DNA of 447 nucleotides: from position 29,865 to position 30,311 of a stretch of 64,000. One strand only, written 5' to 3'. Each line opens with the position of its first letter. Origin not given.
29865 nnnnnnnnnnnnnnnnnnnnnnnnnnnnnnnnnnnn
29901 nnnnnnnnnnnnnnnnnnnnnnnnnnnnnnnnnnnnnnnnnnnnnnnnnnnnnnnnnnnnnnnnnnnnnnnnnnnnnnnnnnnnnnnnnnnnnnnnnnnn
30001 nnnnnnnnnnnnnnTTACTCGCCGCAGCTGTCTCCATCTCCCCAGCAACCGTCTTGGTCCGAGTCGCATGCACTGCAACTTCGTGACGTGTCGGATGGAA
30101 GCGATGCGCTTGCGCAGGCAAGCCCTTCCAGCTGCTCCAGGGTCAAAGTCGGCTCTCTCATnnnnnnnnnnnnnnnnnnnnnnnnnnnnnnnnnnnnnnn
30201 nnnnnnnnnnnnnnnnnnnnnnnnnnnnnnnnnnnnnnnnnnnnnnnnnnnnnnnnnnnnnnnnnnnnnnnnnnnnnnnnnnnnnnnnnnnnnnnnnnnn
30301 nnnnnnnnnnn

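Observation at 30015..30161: Small ORF invisible to the 60-aa ORF track carries the strongest RBS in the region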

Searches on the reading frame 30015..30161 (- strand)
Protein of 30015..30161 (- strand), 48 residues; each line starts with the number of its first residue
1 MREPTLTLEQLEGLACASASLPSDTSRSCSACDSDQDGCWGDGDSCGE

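Call 7: search_protein_families(library=ncbifam, proteins=[window:30015-30161:-], max_evalue=0.01)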
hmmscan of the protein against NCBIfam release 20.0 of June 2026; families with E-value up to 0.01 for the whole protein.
window:30015-30161:- (48 aa): 0 families

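Call 8: search_protein_families(library=pfam, proteins=[window:30015-30161:-], max_evalue=0.01)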
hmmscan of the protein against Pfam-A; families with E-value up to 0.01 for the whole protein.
window:30015-30161:- (48 aa): 0 families

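Call 11: find_homologous_proteins(query=window:30018-30161:-, max_evalue=10)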
Query seq(48 aa): no candidate shares three 5-residue words with the query. No homologue found.

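Call 44: search_protein_families(library=ncbifam, alignment_id=A3, max_evalue=10)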
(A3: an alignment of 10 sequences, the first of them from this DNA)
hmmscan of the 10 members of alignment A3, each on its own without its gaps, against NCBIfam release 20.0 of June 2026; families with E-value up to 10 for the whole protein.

A. member 1, seq(48 aa): 0 families

B. families by the number of members that match (of 10 scanned): 1 family
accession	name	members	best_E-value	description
NF047658.1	HYC_CC_PP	1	0.46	HYC_CC_PP family protein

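Call 60: search_protein_representatives(protein=window:30018-30161:-)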
Query: 48 residues. Proteins with E-value up to 0.001 (for the whole library): 23; up to 1e-10: 2; up to 1e-30: 0. The best 23 are listed.
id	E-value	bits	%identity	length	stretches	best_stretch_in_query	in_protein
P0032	1.2e-14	69.1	40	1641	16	18-42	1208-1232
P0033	5.9e-12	60.7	35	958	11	20-45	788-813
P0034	5.3e-10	54.6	29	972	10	11-43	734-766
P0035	1.9e-07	46.7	30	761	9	6-44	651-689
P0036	8.4e-07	44.7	29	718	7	24-43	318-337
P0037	5.2e-06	42.2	54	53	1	1-48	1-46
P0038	6.5e-06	41.9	35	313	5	4-44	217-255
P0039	1.4e-05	40.9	27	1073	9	19-44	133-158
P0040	1.7e-05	40.6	31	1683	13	21-45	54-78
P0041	2.4e-05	40.2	32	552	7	18-45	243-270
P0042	2.9e-05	39.9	29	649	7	7-43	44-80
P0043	3.3e-05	39.7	27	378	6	7-45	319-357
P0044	3.5e-05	39.7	32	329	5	12-44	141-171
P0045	3.5e-05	39.7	31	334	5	17-43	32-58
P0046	1.0e-04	38.2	38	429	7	21-45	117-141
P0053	2.9e-04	36.8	51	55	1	6-48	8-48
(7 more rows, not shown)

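Call 62: find_encoding_contigs(protein=P0053, flank=4000, max_places=3)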
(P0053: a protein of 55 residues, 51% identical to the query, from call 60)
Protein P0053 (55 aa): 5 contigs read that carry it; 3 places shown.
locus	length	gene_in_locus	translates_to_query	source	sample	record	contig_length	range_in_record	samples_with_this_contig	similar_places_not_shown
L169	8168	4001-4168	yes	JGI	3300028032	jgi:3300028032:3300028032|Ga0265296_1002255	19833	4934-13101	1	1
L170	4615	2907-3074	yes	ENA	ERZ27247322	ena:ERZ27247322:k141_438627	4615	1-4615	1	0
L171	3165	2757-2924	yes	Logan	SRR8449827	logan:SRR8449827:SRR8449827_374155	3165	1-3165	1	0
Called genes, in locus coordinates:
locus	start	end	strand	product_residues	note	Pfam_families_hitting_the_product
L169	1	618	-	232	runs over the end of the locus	-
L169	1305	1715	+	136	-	-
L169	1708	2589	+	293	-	-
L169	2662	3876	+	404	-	PF00675:Peptidase_M16, PF05193:Peptidase_M16_C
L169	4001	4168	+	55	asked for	-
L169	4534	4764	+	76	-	PF04149:DUF397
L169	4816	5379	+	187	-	-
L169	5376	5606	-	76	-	-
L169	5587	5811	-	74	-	-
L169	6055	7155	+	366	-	PF04055:Radical_SAM, PF13186:SPASM (weak)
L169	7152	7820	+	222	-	PF13489:Methyltransf_23, PF03848:TehB, PF05175:MTS, PF13847:Methyltransf_31, PF08241:Methyltransf_11, PF08242:Methyltransf_12, PF13649:Methyltransf_25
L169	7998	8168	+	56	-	-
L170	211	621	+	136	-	-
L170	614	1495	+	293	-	-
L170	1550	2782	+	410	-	PF00675:Peptidase_M16, PF05193:Peptidase_M16_C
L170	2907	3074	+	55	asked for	-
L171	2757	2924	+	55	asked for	-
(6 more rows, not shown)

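Call 93: find_encoding_contigs(protein=window:30015-30161:-, flank=1000, max_places=3)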
Protein window:30015-30161:- (48 aa): no gene with exactly this product is on record in the collection.
